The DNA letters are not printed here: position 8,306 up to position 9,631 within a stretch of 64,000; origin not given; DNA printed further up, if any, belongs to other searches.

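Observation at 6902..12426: Translationally coupled operon pairing a tocopherol-cyclase-like protein with a gamma-TMT-like methyltransferase, a B12-radical-SAM enzyme and an NDP-forming acyl-CoA synthetase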

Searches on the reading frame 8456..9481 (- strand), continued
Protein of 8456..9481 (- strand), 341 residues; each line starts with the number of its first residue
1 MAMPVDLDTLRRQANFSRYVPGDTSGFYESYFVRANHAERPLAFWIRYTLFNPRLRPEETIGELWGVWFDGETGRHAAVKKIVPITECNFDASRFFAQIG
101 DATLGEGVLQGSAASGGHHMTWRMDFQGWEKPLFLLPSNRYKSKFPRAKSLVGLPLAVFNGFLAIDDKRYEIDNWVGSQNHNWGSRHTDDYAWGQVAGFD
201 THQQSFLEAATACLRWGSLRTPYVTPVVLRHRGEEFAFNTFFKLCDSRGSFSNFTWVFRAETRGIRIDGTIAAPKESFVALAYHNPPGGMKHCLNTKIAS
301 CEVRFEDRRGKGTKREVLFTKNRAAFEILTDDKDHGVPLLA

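Call 29: find_related_loci(query=A2, collection=genome_contigs, flank=10000)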
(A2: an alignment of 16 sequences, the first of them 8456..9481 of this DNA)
Query A2 (341 aa) in genome_contigs; peptide patterns used: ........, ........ (x = any residue, [..] = any of these).
599 stretches matched a pattern (row limit reached: there are more); 587 encode a relative of the query (tblastn E <= 1e-3); the best 80 are kept; 80 distinct loci.
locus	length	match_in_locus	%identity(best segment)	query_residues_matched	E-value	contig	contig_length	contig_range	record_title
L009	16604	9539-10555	74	3-341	2e-177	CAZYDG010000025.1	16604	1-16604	MAG TPA_asm: uncultured Syntrophaceae bacterium isolate SRP293105_co2_5 genome assembly, contig: k141_8890, whole genome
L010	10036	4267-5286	60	3-341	8e-135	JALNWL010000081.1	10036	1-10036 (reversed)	MAG: Syntrophales bacterium isolate SO_2016_LW2 bin 162 scaffold14473_LW138R_2016, whole genome shotgun sequence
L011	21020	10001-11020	61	3-341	1e-134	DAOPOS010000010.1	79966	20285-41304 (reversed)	MAG TPA_asm: Syntrophales bacterium isolate AMR_MDS_1568 NODE_371_length_79966_cov_11.596952, whole genome shotgun seque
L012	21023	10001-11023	58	2-341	4e-134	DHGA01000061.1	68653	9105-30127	MAG TPA_asm: Syntrophaceae bacterium UBA4810 UBA4810_contig_3578, whole genome shotgun sequence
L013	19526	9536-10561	57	1-341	8e-133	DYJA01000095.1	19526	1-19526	MAG TPA_asm: Candidatus Aquidulcis sp. isolate FI88_2_58_12 Afr_mines_FI88_1027_length_19526_cov_4_509527, whole genome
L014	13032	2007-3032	57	1-341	1e-132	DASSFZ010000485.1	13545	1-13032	MAG TPA_asm: Anaerolineae bacterium isolate SMAG_U1019 k141_1483858, whole genome shotgun sequence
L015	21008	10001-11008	57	7-341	6e-131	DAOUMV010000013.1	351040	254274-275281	MAG TPA_asm: Dehalococcoidia bacterium isolate W92_284 k127_64717, whole genome shotgun sequence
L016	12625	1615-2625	56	6-341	1e-130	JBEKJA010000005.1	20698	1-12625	MAG: Syntrophales bacterium isolate SPRUCE 312 SPRUCE_312_5, whole genome shotgun sequence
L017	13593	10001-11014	57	3-339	3e-130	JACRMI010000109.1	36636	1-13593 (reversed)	MAG: Chloroflexi bacterium isolate NC_groundwater_1903_Pr3_S2p5_53_18 SR2-18-S2p5_coassembly_scaffold_138853, whole geno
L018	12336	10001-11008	58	7-341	4e-130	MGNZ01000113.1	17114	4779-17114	MAG: Chloroflexi bacterium RBG_16_64_32 RBG_16_scaffold_52272, whole genome shotgun sequence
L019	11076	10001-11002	58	7-339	4e-130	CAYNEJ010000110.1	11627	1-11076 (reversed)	MAG TPA_asm: uncultured Syntrophaceae bacterium isolate SRP192927_co6_611 genome assembly, contig: NODE_13868_length_116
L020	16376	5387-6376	57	9-341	5e-129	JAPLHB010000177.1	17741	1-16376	MAG: Chloroflexota bacterium isolate LacPavin_0920_WC70_MAG_64_18 LacPavin_0920_WC70_scaffold_42091, whole genome shotgu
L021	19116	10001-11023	55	2-341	2e-128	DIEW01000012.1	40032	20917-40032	MAG TPA_asm: Syntrophaceae bacterium UBA5764 UBA5764_contig_14937, whole genome shotgun sequence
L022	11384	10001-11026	55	1-341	2e-128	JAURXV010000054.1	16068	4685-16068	MAG: Syntrophales bacterium isolate E10_metabat.bin.36 E10_k141_491061, whole genome shotgun sequence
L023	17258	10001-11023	56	2-341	5e-128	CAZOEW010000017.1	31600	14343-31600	MAG TPA_asm: uncultured Desulfobacterales bacterium isolate SRP319275_co4_240 genome assembly, contig: NODE_769_length_3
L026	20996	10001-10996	56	12-339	3e-126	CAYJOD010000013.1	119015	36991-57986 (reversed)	MAG TPA_asm: uncultured Candidatus Binatia bacterium isolate ERP124720_co1_58 genome assembly, contig: NODE_209_length_1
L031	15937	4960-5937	57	12-339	1e-123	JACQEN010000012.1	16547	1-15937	MAG: Deltaproteobacteria bacterium isolate NC_groundwater_1022_Pr1_S-0.65um_62_10 Montesol18_Sp65_coassembly_scaffold_10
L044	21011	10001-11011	54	2-341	9e-120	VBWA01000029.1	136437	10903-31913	MAG: Rhodocyclaceae bacterium isolate X1_MaxBin.001 scaffold_347, whole genome shotgun sequence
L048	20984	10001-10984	54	13-339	6e-119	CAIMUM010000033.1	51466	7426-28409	MAG: uncultured Dehalococcoidia bacterium isolate A14_bin-2372 genome assembly, contig: bin-2372:033/231, whole genome s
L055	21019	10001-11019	58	3-341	2e-118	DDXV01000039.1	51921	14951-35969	MAG TPA_asm: Syntrophaceae bacterium UBA2251 UBA2251_contig_3473, whole genome shotgun sequence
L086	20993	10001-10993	50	7-340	1e-114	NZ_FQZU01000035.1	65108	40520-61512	Desulfatibacillum alkenivorans DSM 16219, whole genome shotgun sequence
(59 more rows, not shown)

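Call 32: predict_structure(alignment_id=A1)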
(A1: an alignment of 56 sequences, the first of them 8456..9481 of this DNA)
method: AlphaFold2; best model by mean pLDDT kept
length: 341 residues; sequences in the alignment: 56
mean_pLDDT: 95.7   pTM: 0.93
mean pLDDT of the five models: 95.7, 95.3, 95.2, 95.0, 94.9
residues with pLDDT >= 90: 313; 70-90: 23; 50-70: 4; < 50: 1
segments of 3 or more residues with pLDDT < 50: none
pLDDT, mean of each block of 10 residues (from residue 1): 67 94 98 98 99 98 99 98 98 98 98 98 97 94 95 98 98 99 96 98 98 92 96 95 83 95 96 98 97 98 97 96 98 95 90
secondary structure, 60 per line:
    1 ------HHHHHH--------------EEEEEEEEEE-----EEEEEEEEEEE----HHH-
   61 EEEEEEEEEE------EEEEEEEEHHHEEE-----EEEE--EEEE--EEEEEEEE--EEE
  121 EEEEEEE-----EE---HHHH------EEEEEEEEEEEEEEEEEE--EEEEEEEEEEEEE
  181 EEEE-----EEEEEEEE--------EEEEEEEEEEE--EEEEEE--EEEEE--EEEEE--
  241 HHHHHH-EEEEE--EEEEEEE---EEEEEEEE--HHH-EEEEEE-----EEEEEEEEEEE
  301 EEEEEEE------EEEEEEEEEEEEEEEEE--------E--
elements in order: H7-12 E27-36 E42-52 E61-70 E77-84 E88-90 E96-99 E102-105 E108-115 E118-127 H138-141 E148-165 E168-184 E190-197 E206-216 E219-224 E227-231 E234-238 H241-246 E248-252 E255-261 E265-272 E279-284 E290-307 E314-330

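Call 35: fold_search(model_id=the predicted structure, library=pdb)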
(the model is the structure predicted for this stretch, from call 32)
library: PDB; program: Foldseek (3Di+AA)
matches with E <= 10: 1000; with E <= 0.001: 22
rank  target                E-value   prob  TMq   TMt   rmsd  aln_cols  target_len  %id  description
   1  2ich_B                8.8e-11  1.00  0.55  0.57   6.7       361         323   13  CRYSTAL STRUCTURE OF A PUTATIVE ATTH (NE1406) FROM NITROSOMONAS EUROPAEA AT 2.00 A RESOLUTION (released 2006-10-03)
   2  2ich_A                1.5e-10  1.00  0.53  0.56   6.9       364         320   12  CRYSTAL STRUCTURE OF A PUTATIVE ATTH (NE1406) FROM NITROSOMONAS EUROPAEA AT 2.00 A RESOLUTION (released 2006-10-03)
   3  7a0q_A                7.5e-08  1.00  0.54  0.57   6.4       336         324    8  Crystal structure of kievitone hydratase from Nectria haematococca (C2 SG) (released 2021-08-18)
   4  7e5u_C                7.9e-08  1.00  0.56  0.51   7.4       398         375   12  Crystal structure of Phm7 (released 2021-06-30)
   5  7e22                  1.6e-07  1.00  0.53  0.50   7.6       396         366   10  Crystal structure of two pericyclases catalyzing [4+2] cycloaddition (released 2022-02-09)
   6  7a0t_B                1.7e-07  1.00  0.53  0.55   7.4       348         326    9  Crystal structure of kievitone hydratase from Nectria haematococca (P21 SG) (released 2021-08-18)
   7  7dmo_F                2.0e-07  1.00  0.56  0.51   7.5       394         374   11  Crystal structures of two pericyclases catalyzing [4+2] cycloadditions (released 2021-10-06)
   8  7a0t_A                2.5e-07  1.00  0.52  0.54   7.4       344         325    8  Crystal structure of kievitone hydratase from Nectria haematococca (P21 SG) (released 2021-08-18)
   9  7e5v_C                2.5e-07  1.00  0.51  0.47  10.4       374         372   10  Crystal structure of Phm7 in complex with inhibitor (released 2021-06-30)
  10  7dmo_C                3.0e-07  1.00  0.56  0.52   6.8       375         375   11  Crystal structures of two pericyclases catalyzing [4+2] cycloadditions (released 2021-10-06)
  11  7e5u_A                3.8e-07  1.00  0.51  0.48   7.8       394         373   10  Crystal structure of Phm7 (released 2021-06-30)
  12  7dmn                  3.8e-07  1.00  0.49  0.46   8.2       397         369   10  Crystal structure of two pericyclases catalyzing [4+2] cycloaddition (released 2021-10-06)
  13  7dmo_B                5.1e-07  1.00  0.58  0.53   7.2       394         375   11  Crystal structures of two pericyclases catalyzing [4+2] cycloadditions (released 2021-10-06)
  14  7dmo_A                5.4e-07  1.00  0.46  0.43  10.5       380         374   11  Crystal structures of two pericyclases catalyzing [4+2] cycloadditions (released 2021-10-06)
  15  6kbc                  6.0e-07  1.00  0.53  0.48   8.8       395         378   10  Crystal structure of CghA with Sch210972 (released 2020-06-24)
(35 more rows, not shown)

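Call 40: search_protein_families(library=pfam, proteins=[L011:11042-12223:+, L031:7499-8632:-, L026:8033-9736:+, L048:8273-9148:+, L048:9378-9866:-, L010:3220-4008:-, L015:13018-13779:+, L048:7080-8252:+, L048:5693-7054:+, L044:11974-14547:-], max_evalue=0.001)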
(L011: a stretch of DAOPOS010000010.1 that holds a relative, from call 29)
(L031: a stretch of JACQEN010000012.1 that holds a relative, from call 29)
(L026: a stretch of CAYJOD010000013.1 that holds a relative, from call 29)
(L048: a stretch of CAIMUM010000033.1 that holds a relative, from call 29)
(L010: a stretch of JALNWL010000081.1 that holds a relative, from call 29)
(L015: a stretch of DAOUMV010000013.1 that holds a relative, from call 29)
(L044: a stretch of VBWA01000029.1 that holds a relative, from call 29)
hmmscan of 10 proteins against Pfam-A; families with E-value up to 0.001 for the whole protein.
L011:11042-12223:+ (393 aa): 2 families
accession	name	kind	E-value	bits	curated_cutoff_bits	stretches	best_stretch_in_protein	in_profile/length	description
PF00753.33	Lactamase_B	-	1.9e-19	70.8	22.7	1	40-266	2-186/196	Metallo-beta-lactamase superfamily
PF12706.13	Lactamase_B_2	-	6.1e-06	26.4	27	1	97-157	18-81/200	Beta-lactamase superfamily domain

L031:7499-8632:- (377 aa): 4 families
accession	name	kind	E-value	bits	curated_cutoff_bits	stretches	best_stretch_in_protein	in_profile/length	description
PF00441.29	Acyl-CoA_dh_1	-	2.9e-31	109.1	22.4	1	229-373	4-147/150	Acyl-CoA dehydrogenase, C-terminal domain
PF02771.21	Acyl-CoA_dh_N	-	5.8e-21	75.4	22.9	1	6-117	1-112/113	Acyl-CoA dehydrogenase, N-terminal domain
PF02770.24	Acyl-CoA_dh_M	-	1.3e-10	41.8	33.3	1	127-213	6-96/97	Acyl-CoA dehydrogenase, middle domain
PF08028.16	Acyl-CoA_dh_2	-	4.5e-08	33.9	22.7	1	242-346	2-115/134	Acyl-CoA dehydrogenase, C-terminal domain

L026:8033-9736:+ (567 aa): 7 families
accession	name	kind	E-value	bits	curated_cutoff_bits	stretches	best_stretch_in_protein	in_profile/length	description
PF00732.25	GMC_oxred_N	-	5.6e-54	183.7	23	1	115-330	3-218/218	GMC oxidoreductase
PF05199.19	GMC_oxred_C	-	2.6e-22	80.3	24.6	1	418-533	25-139/139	GMC oxidoreductase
PF01266.30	DAO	-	3.9e-08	33.7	27.9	1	67-317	1-227/353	FAD dependent oxidoreductase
PF00890.30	FAD_binding_2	-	1.3e-07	31.6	20.4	1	67-102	1-36/414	FAD binding domain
PF13450.12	NAD_binding_8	-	4.8e-07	30.4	21.9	1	70-124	1-54/68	NAD(P)-binding Rossmann-like domain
PF07992.20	Pyr_redox_2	-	4.7e-06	26.7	26.1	1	67-99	2-34/291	Pyridine nucleotide-disulphide oxidoreductase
PF01494.25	FAD_binding_3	-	0.00047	19.9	22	1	66-97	2-33/349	FAD binding domain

L048:8273-9148:+ (291 aa): 2 families
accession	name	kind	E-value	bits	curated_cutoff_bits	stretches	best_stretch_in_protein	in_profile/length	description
PF01869.26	BcrAD_BadFG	-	1.7e-62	211.8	31.5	1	12-259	2-271/271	BadF/BadG/BcrA/BcrD ATPase family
PF02782.22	FGGY_C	-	1.7e-05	25.2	27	1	193-259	128-194/198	FGGY family of carbohydrate kinases, C-terminal domain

L048:9378-9866:- (162 aa): 0 families

L010:3220-4008:- (262 aa): 5 families
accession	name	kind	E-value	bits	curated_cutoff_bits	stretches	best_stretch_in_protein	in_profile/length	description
PF13561.12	adh_short_C2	-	1.8e-65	221.2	27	1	21-260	6-236/236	Enoyl-(Acyl carrier protein) reductase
PF00106.31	adh_short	-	3.2e-59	200.1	26.6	1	12-208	1-192/195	short chain dehydrogenase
PF08659.16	KR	-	6.8e-17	62.4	22.6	1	13-164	2-152/180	KR domain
PF23441.1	SDR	-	1.2e-07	31.8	27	1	9-259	5-255/258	SDR-like rossmann domain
PF01370.27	Epimerase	-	0.00013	22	20.9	1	14-179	1-156/240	NAD dependent epimerase/dehydratase family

L015:13018-13779:+ (253 aa): 2 families
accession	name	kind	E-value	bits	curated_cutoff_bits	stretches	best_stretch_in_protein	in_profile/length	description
PF00378.25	ECH_1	-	3.9e-53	180.8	27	1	10-242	2-235/251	Enoyl-CoA hydratase/isomerase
PF16113.10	ECH_2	-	1.1e-30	107.8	27.2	1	15-206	2-192/335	Enoyl-CoA hydratase/isomerase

L048:7080-8252:+ (390 aa): 1 family
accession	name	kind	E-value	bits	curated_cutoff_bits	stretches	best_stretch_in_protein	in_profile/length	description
PF06050.19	HGD-D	-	7.4e-83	279.4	28.4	1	38-389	1-342/342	2-hydroxyglutaryl-CoA dehydratase, D-component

L048:5693-7054:+ (453 aa): 1 family
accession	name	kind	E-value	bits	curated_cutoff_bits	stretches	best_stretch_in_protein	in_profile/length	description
PF06050.19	HGD-D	-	5.2e-41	141.8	28.4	1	67-435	16-338/342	2-hydroxyglutaryl-CoA dehydratase, D-component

L044:11974-14547:- (857 aa): 6 families
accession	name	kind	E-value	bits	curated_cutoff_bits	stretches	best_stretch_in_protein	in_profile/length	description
PF08335.16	GlnD_UR_UTase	-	7.3e-40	136.7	21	1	168-305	2-139/141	GlnD PII-uridylyltransferase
PF01842.31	ACT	-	5.8e-14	52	27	2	791-840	4-56/66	ACT domain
PF01966.28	HD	-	1.3e-08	35.6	22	1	442-540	1-98/116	HD domain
PF01909.29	NTP_transf_2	-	9.9e-06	26.3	21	1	61-119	16-73/93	Nucleotidyltransferase domain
PF13740.12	ACT_6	-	6.9e-05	23.1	23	0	793-852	8-63/76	ACT domain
PF03445.19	DUF294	-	0.00051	20.4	21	0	55-113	40-103/138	Putative nucleotidyltransferase DUF294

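Call 80: find_encoding_contigs(protein=P0241, flank=8000, max_places=3)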
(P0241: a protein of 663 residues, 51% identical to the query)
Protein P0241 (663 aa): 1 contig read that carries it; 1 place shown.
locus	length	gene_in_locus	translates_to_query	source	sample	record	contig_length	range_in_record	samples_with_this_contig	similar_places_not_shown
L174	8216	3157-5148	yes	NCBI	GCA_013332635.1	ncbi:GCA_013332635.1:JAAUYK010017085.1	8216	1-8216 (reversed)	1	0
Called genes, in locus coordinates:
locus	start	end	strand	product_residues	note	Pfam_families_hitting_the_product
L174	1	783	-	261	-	?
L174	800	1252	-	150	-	PF00111:Fer2, PF13085:Fer2_3 (weak), PF01799:Fer2_2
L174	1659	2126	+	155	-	PF00571:CBS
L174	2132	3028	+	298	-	PF00571:CBS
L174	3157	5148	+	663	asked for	PF00561:Abhydrolase_1, PF12146:Hydrolase_4, PF12697:Abhydrolase_6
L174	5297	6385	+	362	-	PF03193:RsgA_GTPase, PF01926:MMR_HSR1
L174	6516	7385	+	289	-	-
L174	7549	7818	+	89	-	-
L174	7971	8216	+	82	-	?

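Call 81: search_solved_structures(query=A1, max_evalue=10, show_alignments=5)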
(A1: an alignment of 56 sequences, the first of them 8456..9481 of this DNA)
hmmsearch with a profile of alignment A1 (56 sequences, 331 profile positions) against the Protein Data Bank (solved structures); distinct sequences matched with E-value up to 10: 0.

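Call 84: find_encoding_contigs(protein=P0010, flank=8000, max_places=2)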
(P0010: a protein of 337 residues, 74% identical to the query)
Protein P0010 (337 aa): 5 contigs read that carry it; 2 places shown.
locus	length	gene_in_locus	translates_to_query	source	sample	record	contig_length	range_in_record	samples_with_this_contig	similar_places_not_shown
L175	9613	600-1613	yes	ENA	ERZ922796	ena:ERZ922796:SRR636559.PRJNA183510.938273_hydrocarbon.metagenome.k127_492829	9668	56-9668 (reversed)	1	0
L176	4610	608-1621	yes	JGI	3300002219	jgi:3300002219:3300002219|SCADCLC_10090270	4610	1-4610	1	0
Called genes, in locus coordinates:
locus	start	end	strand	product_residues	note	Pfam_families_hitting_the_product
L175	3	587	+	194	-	?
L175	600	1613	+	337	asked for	-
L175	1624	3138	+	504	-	PF04055:Radical_SAM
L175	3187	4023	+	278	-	PF01497:Peripla_BP_2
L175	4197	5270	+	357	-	PF01032:FecCD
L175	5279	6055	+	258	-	PF02463:SMC_N (weak), PF00005:ABC_tran, PF13304:AAA_21 (weak)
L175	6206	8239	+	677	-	PF07715:Plug, PF00593:TonB_dep_Rec_b-barrel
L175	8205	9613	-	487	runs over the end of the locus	?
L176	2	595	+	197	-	?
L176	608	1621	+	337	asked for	-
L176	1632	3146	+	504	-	PF04055:Radical_SAM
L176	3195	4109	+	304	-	-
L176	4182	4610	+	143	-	?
